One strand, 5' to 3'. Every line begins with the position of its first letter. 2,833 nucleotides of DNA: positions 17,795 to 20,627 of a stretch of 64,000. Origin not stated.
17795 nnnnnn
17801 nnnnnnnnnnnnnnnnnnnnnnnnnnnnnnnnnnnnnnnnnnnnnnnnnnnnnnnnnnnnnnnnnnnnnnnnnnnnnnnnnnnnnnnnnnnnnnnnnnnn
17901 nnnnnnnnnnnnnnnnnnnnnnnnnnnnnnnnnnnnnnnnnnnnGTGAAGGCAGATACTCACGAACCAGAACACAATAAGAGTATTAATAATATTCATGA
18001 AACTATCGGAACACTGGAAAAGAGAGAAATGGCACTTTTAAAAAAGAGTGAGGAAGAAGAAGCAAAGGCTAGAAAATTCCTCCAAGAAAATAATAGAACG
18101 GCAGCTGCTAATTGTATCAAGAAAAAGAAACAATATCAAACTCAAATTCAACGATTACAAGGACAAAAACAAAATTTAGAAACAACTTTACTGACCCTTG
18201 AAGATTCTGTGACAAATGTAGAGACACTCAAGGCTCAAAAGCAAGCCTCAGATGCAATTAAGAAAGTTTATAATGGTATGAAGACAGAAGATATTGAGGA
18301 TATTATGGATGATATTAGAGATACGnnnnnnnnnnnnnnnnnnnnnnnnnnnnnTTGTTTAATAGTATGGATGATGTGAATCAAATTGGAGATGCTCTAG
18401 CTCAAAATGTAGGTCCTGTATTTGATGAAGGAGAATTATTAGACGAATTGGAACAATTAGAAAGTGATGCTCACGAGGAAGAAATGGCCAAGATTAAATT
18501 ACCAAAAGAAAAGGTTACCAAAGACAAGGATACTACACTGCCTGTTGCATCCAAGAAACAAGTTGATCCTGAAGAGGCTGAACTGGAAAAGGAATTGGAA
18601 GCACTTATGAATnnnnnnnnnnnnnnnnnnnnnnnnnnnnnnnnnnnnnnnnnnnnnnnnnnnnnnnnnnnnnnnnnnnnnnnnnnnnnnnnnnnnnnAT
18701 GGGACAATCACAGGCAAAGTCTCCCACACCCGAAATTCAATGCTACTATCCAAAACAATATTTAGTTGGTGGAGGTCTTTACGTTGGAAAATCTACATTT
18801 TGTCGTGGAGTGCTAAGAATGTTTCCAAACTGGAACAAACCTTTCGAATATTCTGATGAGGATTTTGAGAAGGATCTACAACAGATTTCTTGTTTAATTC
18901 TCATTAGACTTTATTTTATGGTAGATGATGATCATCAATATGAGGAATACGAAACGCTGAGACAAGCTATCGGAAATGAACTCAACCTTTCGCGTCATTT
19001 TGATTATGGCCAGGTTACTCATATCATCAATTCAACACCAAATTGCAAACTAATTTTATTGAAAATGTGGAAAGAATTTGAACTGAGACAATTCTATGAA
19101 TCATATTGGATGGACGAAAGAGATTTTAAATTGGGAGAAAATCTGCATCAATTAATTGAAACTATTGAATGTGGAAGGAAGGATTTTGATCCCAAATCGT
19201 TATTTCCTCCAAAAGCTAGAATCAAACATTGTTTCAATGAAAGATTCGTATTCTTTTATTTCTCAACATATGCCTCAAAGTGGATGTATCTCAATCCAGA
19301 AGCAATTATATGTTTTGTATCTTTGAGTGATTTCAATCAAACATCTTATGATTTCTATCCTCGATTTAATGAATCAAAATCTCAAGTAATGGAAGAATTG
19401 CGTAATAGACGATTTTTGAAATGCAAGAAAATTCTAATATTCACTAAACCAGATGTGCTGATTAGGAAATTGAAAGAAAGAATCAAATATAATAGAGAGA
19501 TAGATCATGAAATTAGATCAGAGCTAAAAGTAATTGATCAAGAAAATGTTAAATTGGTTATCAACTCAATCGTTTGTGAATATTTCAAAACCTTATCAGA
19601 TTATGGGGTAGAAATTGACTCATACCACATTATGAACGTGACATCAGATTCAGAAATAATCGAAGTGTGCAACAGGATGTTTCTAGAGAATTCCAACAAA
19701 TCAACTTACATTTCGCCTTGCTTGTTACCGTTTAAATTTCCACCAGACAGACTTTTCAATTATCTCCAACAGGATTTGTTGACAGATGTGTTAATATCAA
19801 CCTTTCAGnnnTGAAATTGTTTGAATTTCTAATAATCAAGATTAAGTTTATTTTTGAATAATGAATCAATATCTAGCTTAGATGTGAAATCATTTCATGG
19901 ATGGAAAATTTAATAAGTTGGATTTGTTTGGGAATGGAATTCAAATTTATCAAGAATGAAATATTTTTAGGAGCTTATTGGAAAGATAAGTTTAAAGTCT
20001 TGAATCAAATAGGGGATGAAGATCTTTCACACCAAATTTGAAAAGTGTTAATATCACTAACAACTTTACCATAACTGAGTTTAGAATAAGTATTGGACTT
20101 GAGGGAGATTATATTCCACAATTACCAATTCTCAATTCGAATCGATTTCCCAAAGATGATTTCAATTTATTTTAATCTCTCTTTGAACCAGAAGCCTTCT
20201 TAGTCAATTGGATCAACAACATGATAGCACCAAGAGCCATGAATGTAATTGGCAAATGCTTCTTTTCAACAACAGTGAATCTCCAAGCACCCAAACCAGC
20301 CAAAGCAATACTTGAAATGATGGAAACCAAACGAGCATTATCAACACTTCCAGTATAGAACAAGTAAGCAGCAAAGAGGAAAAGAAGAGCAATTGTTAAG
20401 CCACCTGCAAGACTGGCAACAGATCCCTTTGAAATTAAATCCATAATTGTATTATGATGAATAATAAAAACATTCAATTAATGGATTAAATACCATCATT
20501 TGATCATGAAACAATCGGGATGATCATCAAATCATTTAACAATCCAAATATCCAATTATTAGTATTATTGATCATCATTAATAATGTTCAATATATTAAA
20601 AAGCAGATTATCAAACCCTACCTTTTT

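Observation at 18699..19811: Second, further degenerate G-alpha-like paralog 12 kb downstream on the same strand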

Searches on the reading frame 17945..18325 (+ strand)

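Call 50: search_protein_families(library=pfam, proteins=[window:17945-18325:+], max_evalue=0.001)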
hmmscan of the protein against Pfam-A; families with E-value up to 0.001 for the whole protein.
window:17945-18325:+ (127 aa): 2 families
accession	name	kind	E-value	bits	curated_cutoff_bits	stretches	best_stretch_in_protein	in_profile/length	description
PF03357.26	Snf7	-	1.1e-20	74.4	27.3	1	13-126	2-115/171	Snf7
PF23405.1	WD40_APC4_C-half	-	0.00048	20.8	27.6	1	31-108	78-153/168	APC4, WD40 domain C-terminal half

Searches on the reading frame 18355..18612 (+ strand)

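Call 50: search_protein_families(library=pfam, proteins=[window:18355-18612:+], max_evalue=0.001)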
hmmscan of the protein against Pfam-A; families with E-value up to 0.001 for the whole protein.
window:18355-18612:+ (86 aa): 1 family
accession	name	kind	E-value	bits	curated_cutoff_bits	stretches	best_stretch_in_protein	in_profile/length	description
PF03357.26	Snf7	-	0.0003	20.9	27.3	1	3-51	115-165/171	Snf7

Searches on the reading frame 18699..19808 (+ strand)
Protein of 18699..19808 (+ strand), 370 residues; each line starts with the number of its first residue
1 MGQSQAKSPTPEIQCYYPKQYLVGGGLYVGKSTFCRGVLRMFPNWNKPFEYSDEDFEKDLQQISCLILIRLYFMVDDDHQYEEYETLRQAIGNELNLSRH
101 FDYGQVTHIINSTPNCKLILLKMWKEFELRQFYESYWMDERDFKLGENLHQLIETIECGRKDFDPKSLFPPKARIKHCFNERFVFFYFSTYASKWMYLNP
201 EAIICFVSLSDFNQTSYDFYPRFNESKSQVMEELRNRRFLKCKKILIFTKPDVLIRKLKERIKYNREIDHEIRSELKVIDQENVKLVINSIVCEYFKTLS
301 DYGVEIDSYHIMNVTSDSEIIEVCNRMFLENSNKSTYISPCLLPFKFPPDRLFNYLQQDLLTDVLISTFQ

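Call 5: search_protein_families(library=pfam, proteins=[window:18699-19808:+], max_evalue=1)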
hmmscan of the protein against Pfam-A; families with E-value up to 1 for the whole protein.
window:18699-19808:+ (370 aa): 2 families
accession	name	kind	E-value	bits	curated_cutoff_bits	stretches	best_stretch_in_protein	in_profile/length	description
PF00503.26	G-alpha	-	4.7e-09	36.3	48.8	1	192-324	197-326/333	G-protein alpha subunit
PF13238.12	AAA_18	-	0.65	10.9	29.4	0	228-299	12-88/128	AAA domain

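Call 7: find_homologous_proteins(query=window:18699-19808:+)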
Query window:18699-19808:+: 678 candidates shared short words with the query, none scored E <= 0.001.

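Call 10: search_solved_structures(query=window:18699-19808:+, max_evalue=1, show_alignments=2)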
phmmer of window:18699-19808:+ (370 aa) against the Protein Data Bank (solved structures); distinct sequences matched with E-value up to 1: 1.
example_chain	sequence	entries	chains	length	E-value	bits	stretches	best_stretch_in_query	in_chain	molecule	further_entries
8dke_A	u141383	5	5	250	0.58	12.6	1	186-242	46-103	Fab 3H5 Heavy chain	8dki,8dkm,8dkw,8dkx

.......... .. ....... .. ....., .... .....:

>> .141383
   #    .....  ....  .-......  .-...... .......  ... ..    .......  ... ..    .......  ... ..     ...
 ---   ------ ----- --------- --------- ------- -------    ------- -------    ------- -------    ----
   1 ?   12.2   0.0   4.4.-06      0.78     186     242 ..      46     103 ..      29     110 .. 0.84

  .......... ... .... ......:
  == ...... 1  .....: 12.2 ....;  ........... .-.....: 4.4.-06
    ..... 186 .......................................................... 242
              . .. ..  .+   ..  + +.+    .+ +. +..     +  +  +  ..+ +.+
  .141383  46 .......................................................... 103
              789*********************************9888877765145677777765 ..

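Call 19: search_protein_representatives(protein=window:18699-19808:+)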
Query: 370 residues. Proteins with E-value up to 0.001 (for the whole library): 20; up to 1e-10: 8; up to 1e-30: 1. The best 20 are listed.
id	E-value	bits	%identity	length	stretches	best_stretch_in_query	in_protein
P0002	1.0e-32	130.3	36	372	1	25-368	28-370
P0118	1.1e-29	120.3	37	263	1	119-368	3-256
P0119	3.4e-20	89.1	30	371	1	119-363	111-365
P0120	6.5e-18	81.6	28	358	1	52-343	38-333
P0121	1.7e-17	80.3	31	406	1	21-360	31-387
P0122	5.7e-17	78.5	35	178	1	198-366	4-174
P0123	4.6e-12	62.3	34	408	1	192-367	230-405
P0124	3.1e-11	59.6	28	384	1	17-347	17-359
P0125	1.2e-10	57.7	32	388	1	192-346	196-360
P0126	2.8e-10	56.5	33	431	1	201-340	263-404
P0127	1.4e-09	54.2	33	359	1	199-343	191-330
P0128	2.1e-07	47.0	26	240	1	193-363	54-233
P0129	5.6e-07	45.6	26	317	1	49-299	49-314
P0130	2.3e-06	43.6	28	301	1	194-344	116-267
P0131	4.9e-06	42.5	33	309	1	199-357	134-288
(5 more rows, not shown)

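Call 21: list_cluster_members(proteins=[P0118, P0119, P0120, P0121, P0122, P0123, P0124, P0125, P0126, P0127])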
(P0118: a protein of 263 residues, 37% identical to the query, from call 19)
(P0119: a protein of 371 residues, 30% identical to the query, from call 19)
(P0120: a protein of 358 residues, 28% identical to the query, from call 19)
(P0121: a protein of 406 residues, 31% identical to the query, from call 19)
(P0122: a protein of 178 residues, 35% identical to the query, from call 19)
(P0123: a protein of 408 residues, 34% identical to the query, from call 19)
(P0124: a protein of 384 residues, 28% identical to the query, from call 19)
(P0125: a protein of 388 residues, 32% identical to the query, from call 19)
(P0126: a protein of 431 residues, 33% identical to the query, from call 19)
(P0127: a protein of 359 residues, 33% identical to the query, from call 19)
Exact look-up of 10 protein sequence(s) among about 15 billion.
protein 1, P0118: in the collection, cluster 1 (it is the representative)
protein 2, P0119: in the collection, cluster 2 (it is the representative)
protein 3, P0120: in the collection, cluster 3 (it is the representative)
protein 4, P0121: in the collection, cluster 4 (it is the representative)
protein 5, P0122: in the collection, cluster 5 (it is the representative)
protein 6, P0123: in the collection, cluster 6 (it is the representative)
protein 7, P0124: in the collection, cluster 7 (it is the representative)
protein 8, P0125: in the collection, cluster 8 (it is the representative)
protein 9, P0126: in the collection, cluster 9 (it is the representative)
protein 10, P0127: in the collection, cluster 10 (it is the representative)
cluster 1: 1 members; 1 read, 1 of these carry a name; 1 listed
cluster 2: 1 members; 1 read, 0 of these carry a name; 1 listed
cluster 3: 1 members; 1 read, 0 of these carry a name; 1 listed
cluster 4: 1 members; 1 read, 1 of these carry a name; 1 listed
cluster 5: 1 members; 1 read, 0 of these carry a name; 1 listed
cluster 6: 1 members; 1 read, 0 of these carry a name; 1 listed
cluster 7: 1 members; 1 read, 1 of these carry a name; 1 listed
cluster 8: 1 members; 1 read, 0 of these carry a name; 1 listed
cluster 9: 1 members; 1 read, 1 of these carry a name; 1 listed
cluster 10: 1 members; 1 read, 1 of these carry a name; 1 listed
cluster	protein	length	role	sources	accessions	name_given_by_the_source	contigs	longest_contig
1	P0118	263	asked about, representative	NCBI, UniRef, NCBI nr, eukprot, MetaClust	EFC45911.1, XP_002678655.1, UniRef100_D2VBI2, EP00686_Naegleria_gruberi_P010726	predicted protein [Naegleria gruberi] | Predicted protein n=1 Tax=Naegleria gruberi TaxID=5762 RepID=D2VBI2_NAEGR | uncharacterized protein NAEGRDRAFT_66226 [Naegleria gruberi]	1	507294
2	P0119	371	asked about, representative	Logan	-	-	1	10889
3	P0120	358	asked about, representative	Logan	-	-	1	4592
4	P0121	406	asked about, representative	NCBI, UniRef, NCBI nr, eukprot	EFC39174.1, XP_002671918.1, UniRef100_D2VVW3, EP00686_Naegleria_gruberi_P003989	predicted protein [Naegleria gruberi] | Predicted protein n=1 Tax=Naegleria gruberi TaxID=5762 RepID=D2VVW3_NAEGR | uncharacterized protein NAEGRDRAFT_73162 [Naegleria gruberi]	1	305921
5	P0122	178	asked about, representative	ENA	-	-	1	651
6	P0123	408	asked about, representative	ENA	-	-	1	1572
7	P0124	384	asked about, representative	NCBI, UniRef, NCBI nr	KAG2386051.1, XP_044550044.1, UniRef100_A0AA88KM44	hypothetical protein C9374_003200 [Naegleria lovaniensis] | Uncharacterized protein n=1 Tax=Naegleria lovaniensis TaxID=51637 RepID=A0AA88KM44_NAELO | uncharacterized protein C9374_003200 [Naegleria lovaniensis]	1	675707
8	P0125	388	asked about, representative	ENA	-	-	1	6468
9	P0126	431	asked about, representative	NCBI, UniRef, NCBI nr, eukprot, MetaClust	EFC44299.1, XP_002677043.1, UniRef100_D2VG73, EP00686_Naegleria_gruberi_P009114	predicted protein [Naegleria gruberi] | Predicted protein n=1 Tax=Naegleria gruberi TaxID=5762 RepID=D2VG73_NAEGR | uncharacterized protein NAEGRDRAFT_49275 [Naegleria gruberi]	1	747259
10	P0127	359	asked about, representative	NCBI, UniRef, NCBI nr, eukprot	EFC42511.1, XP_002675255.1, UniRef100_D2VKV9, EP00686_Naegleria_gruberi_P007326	predicted protein [Naegleria gruberi] | Predicted protein n=1 Tax=Naegleria gruberi TaxID=5762 RepID=D2VKV9_NAEGR | uncharacterized protein NAEGRDRAFT_50404 [Naegleria gruberi]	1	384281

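Call 22: find_encoding_contigs(protein=window:18699-19808:+, flank=6000, max_places=6)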
Protein window:18699-19808:+ (370 aa): no gene with exactly this product is on record in the collection.

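Call 32: find_homologous_proteins(query=A2, max_evalue=1e-20)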
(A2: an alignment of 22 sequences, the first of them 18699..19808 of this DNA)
Query A2 (22 sequences) (370 aa, profile of the alignment): 1 proteins with E <= 1e-20 among 2353 candidates.
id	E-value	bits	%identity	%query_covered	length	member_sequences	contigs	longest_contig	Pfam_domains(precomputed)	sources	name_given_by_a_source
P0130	8.6e-88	313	31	39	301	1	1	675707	PF00503.27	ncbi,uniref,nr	ncbi:hypothetical protein C9374_002998 [Naegleria lovaniensis]|uniref:Uncharacterized protein n=1 Ta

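Call 36: find_related_loci(query=window:18699-19808:+, collection=metagenome_contigs, flank=5000)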
Query window:18699-19808:+ (370 aa) in metagenome_contigs; peptide patterns used: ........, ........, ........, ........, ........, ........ (x = any residue, [..] = any of these).
14 stretches matched a pattern, but none encodes a relative of the query by tblastn (E <= 1e-3).

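Call 39: predict_structure(alignment_id=A2)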
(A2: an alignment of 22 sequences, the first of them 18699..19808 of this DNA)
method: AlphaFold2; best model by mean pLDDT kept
length: 370 residues; sequences in the alignment: 22
mean_pLDDT: 82.2   pTM: 0.82
mean pLDDT of the five models: 82.2, 81.4, 80.7, 80.3, 78.9
residues with pLDDT >= 90: 152; 70-90: 134; 50-70: 76; < 50: 8
segments of 3 or more residues with pLDDT < 50: 1-3
pLDDT, mean of each block of 10 residues (from residue 1): 54 66 89 86 64 88 91 74 83 87 84 91 90 79 72 87 75 57 72 68 95 85 93 92 96 92 94 96 97 98 96 92 88 83 71 63 54
secondary structure, 60 per line:
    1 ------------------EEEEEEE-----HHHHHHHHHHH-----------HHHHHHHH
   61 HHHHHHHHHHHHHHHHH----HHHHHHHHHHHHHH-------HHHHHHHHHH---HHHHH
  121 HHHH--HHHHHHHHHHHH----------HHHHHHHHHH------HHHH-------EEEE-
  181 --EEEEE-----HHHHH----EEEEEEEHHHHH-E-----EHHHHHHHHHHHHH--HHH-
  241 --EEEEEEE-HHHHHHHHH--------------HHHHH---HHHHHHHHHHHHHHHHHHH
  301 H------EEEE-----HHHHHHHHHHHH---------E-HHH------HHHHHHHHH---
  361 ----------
elements in order: E19-25 H31-41 H53-77 H82-95 H103-112 H116-124 H127-138 H149-158 H165-168 E176-179 E183-187 H193-197 E202-208 H209-213 H222-234 E243-249 H251-259 H274-278 H282-301 E308-311 H317-328 H349-357

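Call 42: fold_search(model_id=the predicted structure, library=pdb)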
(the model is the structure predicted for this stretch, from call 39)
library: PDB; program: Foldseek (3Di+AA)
matches with E <= 10: 1342; with E <= 0.001: 548
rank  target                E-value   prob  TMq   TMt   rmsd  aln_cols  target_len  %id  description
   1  6eg8_I                4.1e-12  1.00  0.62  0.62   4.8       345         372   17  Structure of the GDP-bound Gs heterotrimer (released 2019-06-05)
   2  6eg8_J                6.9e-12  1.00  0.63  0.63   4.8       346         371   18  Structure of the GDP-bound Gs heterotrimer (released 2019-06-05)
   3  6eg8_L                9.2e-12  1.00  0.63  0.63   4.8       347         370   18  Structure of the GDP-bound Gs heterotrimer (released 2019-06-05)
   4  9p8a_A                1.0e-11  1.00  0.59  0.64   5.2       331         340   19  NTSR1-G11-NTS(8-13) GTP-Bound Complex in the Canonical, AHD Closed State 3DVA Separated 2 (C-Closed*-GTP) (released 2026-03-25)
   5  3ffa                  1.2e-11  1.00  0.58  0.66   5.2       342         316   15  Crystal Structure of a fast activating G protein mutant (released 2009-10-06)
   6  7e5e_D                1.2e-11  1.00  0.59  0.67   5.8       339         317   17  Crystal structure of GDP-bound GNAS in complex with the cyclic peptide inhibitor GD20 (released 2022-03-02)
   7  6au6                  1.8e-11  1.00  0.62  0.67   4.7       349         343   18  Crystal structure of GDP-bound human GNAS R201C mutant (released 2018-05-09)
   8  5do9_E                1.8e-11  1.00  0.59  0.69   5.4       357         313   16  Structure of regulator of G protein signaling 8 (RGS8) in complex with AlF4-activated Galpha-q (released 2016-01-20)
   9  4ekd_A                1.9e-11  1.00  0.56  0.64   6.2       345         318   16  Structure of human regulator of G protein signaling 2 (RGS2) in complex with murine Galpha-q(R183C) (released 2013-01-30)
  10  7e5e_B                2.3e-11  1.00  0.59  0.66   5.9       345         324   16  Crystal structure of GDP-bound GNAS in complex with the cyclic peptide inhibitor GD20 (released 2022-03-02)
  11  4gnk_C                2.4e-11  1.00  0.58  0.66   5.2       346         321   17  Crystal structure of Galphaq in complex with full-length human PLCbeta3 (released 2013-02-06)
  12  7w3z_B                2.5e-11  1.00  0.60  0.63  11.7       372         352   16  Cryo-EM Structure of Human Gastrin Releasing Peptide Receptor in complex with the agonist Gastrin Releasing Peptide an (released 2023-02-22)
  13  2ode_A                2.7e-11  1.00  0.58  0.66   5.3       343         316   16  Crystal structure of the heterodimeric complex of human RGS8 and activated Gi alpha 3 (released 2007-02-06)
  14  1azs_C                2.9e-11  1.00  0.57  0.62  11.5       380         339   16  COMPLEX OF GS-ALPHA WITH THE CATALYTIC DOMAINS OF MAMMALIAN ADENYLYL CYCLASE (released 1998-02-25)
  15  5do9_A                3.2e-11  1.00  0.58  0.67   5.0       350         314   16  Structure of regulator of G protein signaling 8 (RGS8) in complex with AlF4-activated Galpha-q (released 2016-01-20)
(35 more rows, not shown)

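Call 61: find_encoding_contigs(protein=P0119, flank=6000, max_places=2)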
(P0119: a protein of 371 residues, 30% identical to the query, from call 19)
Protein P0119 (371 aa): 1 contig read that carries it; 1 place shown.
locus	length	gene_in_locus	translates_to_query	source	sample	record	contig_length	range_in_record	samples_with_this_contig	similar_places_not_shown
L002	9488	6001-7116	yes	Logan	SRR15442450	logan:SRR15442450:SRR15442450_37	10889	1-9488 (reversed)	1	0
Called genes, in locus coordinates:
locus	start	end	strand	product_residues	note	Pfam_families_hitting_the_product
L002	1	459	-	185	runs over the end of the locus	PF01545:Cation_efflux (weak)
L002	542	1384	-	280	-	PF01545:Cation_efflux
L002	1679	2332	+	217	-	PF12799:LRR_4 (faint), PF13516:LRR_6 (faint)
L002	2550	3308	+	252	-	PF10584:Proteasome_A_N, PF00227:Proteasome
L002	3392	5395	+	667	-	-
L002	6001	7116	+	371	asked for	PF00503:G-alpha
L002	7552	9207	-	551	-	-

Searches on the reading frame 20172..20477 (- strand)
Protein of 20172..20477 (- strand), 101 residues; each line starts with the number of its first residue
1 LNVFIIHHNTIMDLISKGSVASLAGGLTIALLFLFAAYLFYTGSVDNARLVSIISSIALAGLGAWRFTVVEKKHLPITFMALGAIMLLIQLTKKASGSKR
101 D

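Call 50: search_protein_families(library=pfam, proteins=[window:20172-20477:-], max_evalue=0.001)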
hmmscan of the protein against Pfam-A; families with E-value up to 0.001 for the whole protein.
window:20172-20477:- (101 aa): 1 family
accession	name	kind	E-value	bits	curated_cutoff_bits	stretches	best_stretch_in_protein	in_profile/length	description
PF03647.18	Tmemb_14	-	1.1e-10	42.5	24.8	1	12-88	15-90/92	Transmembrane proteins 14C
